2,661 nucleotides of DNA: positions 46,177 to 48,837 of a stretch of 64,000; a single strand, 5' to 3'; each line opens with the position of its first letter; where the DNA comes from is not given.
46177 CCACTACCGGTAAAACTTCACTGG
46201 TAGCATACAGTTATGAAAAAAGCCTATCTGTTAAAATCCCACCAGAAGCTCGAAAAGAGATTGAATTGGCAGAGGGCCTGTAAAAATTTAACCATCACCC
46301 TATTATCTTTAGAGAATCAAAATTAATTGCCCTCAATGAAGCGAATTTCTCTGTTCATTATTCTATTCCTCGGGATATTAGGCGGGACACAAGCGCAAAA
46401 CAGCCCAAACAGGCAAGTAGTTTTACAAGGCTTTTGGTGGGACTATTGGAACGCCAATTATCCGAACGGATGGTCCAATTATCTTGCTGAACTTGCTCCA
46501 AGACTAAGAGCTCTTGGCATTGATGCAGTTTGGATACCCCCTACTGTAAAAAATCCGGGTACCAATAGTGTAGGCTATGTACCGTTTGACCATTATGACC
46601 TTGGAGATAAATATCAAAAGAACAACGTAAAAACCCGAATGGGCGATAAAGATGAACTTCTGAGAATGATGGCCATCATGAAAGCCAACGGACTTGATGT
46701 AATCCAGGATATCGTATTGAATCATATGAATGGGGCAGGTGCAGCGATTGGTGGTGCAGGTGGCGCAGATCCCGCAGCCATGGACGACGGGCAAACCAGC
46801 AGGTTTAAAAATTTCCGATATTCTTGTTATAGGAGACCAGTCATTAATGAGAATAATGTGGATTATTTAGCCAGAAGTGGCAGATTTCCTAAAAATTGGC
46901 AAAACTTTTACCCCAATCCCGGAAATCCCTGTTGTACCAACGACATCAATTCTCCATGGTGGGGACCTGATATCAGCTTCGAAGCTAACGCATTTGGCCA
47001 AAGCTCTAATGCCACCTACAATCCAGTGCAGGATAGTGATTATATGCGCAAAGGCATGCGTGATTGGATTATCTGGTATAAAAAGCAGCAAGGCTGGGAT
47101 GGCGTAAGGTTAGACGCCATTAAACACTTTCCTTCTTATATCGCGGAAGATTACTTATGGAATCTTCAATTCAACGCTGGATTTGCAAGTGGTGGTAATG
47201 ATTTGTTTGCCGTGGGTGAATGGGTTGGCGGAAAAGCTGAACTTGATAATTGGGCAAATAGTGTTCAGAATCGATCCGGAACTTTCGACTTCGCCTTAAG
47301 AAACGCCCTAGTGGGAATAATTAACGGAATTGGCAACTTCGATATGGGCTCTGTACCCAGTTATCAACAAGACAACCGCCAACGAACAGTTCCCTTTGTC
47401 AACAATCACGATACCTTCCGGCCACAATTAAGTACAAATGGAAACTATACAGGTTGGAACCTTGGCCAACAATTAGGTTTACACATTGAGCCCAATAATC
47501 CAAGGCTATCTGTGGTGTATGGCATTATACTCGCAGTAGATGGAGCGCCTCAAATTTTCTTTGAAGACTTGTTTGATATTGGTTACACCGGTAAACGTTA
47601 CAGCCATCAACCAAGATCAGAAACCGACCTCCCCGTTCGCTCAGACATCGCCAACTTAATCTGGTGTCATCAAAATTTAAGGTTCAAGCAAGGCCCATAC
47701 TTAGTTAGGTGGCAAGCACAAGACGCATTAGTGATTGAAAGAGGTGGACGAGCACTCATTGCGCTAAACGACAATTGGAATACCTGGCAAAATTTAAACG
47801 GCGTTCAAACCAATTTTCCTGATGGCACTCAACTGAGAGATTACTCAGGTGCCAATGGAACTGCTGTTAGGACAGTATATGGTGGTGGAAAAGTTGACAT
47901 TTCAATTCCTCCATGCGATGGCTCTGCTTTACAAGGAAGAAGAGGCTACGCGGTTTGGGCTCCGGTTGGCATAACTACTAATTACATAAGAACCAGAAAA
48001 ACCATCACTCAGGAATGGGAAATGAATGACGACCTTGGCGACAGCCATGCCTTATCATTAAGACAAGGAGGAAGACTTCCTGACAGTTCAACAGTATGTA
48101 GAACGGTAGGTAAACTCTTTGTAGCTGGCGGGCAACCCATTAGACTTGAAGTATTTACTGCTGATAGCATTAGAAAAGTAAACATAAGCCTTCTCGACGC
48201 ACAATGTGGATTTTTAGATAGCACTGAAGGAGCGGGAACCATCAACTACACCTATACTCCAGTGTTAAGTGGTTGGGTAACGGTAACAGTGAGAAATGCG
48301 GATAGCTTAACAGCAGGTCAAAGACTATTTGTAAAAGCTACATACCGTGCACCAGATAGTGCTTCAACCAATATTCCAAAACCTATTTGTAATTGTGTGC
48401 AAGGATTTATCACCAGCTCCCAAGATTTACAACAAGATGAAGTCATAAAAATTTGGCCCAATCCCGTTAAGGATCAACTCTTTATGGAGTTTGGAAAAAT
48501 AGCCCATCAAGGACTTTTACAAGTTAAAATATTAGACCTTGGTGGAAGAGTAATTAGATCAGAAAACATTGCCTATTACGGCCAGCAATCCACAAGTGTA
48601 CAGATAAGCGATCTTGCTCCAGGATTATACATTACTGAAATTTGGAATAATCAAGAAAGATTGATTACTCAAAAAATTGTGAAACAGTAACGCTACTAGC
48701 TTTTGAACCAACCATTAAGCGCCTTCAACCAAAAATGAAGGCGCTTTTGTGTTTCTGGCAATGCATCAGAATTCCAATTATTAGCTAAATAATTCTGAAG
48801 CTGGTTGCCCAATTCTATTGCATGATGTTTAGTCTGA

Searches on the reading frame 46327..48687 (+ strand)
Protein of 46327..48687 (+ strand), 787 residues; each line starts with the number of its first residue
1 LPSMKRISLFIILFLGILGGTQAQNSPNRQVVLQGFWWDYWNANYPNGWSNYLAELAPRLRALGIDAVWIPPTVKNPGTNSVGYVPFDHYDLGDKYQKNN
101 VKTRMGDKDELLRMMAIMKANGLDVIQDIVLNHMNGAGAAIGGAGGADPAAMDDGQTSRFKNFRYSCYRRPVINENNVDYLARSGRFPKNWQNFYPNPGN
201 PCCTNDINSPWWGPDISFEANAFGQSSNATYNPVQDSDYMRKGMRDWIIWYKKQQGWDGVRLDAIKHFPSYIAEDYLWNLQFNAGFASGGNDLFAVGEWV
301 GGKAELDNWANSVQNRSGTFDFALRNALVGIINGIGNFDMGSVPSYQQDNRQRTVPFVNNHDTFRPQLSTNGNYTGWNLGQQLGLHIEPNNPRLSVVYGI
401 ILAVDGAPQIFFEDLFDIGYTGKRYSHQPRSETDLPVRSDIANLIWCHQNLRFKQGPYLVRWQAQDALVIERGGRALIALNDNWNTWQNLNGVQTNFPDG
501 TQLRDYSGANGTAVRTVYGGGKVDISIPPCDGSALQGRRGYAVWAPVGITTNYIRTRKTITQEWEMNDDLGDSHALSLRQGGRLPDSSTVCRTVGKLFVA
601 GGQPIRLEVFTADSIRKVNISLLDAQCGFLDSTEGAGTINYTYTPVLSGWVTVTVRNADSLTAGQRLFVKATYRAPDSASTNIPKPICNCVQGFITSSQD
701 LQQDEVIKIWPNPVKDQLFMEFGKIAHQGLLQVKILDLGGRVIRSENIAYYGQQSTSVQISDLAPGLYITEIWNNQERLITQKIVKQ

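Call 48: search_protein_families(library=pfam, proteins=[window:46327-48687:+], max_evalue=0.00001)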
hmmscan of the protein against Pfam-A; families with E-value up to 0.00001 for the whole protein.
window:46327-48687:+ (787 aa): 2 families
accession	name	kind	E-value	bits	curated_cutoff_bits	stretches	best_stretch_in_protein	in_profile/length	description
PF00128.31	Alpha-amylase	-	1.2e-12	48.2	22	1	60-367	28-320/446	Alpha amylase, catalytic domain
PF18962.6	Por_Secre_tail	-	1.1e-10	42.1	27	1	709-785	1-74/75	Secretion system C-terminal sorting domain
